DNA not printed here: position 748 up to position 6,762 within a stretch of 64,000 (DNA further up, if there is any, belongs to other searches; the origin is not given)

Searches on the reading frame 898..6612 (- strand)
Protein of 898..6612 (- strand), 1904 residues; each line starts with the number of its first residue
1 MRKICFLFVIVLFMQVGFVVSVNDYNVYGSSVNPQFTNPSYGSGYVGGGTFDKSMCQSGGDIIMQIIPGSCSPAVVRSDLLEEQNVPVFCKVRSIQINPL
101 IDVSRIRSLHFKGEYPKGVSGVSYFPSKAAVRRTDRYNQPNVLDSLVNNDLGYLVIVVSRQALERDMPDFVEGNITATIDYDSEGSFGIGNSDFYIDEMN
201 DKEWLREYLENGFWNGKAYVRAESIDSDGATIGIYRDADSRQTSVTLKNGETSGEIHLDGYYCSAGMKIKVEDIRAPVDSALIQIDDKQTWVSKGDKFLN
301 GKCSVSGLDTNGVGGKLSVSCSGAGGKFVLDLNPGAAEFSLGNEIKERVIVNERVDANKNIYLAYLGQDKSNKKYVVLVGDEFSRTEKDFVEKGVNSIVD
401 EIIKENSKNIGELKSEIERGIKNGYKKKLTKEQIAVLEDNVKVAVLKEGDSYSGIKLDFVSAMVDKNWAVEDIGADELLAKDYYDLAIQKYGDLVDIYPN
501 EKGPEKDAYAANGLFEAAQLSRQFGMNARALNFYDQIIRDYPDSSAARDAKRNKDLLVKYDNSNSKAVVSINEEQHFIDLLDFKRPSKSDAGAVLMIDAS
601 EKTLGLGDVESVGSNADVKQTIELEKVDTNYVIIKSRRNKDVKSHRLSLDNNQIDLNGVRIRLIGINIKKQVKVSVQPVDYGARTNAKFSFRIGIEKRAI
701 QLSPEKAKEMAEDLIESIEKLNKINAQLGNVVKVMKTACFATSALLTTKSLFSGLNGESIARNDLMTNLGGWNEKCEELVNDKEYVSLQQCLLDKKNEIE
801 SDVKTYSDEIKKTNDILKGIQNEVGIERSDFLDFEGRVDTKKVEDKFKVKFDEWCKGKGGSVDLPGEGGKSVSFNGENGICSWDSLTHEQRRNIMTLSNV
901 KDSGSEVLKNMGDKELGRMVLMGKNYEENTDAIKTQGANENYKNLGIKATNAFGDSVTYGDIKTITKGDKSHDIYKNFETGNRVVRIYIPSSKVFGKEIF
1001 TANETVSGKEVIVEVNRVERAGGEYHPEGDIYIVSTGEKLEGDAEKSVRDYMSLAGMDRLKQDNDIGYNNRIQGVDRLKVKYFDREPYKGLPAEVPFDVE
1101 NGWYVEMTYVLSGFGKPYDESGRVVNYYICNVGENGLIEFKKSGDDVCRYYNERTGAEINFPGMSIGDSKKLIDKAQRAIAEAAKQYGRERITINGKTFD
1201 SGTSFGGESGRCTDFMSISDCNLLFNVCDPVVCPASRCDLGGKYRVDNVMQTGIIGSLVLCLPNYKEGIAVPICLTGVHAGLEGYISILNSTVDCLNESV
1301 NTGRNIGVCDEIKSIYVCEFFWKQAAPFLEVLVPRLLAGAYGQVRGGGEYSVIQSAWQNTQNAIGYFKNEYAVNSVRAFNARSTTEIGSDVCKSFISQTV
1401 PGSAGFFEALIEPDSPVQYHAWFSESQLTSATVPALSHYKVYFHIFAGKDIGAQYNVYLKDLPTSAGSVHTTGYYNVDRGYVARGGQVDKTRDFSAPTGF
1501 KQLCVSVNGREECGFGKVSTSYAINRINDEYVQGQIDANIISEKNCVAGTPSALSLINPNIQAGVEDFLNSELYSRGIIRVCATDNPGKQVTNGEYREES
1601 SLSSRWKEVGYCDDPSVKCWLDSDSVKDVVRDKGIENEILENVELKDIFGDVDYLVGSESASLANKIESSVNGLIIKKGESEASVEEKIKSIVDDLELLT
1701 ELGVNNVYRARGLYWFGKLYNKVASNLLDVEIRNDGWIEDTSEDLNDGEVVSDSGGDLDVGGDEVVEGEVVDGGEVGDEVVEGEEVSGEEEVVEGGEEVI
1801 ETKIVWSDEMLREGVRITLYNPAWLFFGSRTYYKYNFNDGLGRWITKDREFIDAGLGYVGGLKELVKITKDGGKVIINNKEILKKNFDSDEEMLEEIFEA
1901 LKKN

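Call 6: search_protein_families(library=pfam, proteins=[window:898-6612:-], max_evalue=0.01)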
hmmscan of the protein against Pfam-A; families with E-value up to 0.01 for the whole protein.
window:898-6612:- (1904 aa): 1 family
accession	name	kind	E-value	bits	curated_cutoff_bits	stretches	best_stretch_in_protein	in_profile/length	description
PF13174.12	TPR_6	-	0.0045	18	26.3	0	514-544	3-33/33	Tetratricopeptide repeat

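Call 9: search_protein_families(library=ncbifam, proteins=[window:898-6612:-], max_evalue=0.01)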
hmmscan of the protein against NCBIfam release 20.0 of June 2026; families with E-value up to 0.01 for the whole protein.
window:898-6612:- (1904 aa): 1 family
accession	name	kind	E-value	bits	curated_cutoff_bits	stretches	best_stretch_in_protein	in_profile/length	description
TIGR02795.1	tol_pal_ybgF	equivalog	0.0011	19.6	90.1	1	479-552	50-117/119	tol-pal system protein YbgF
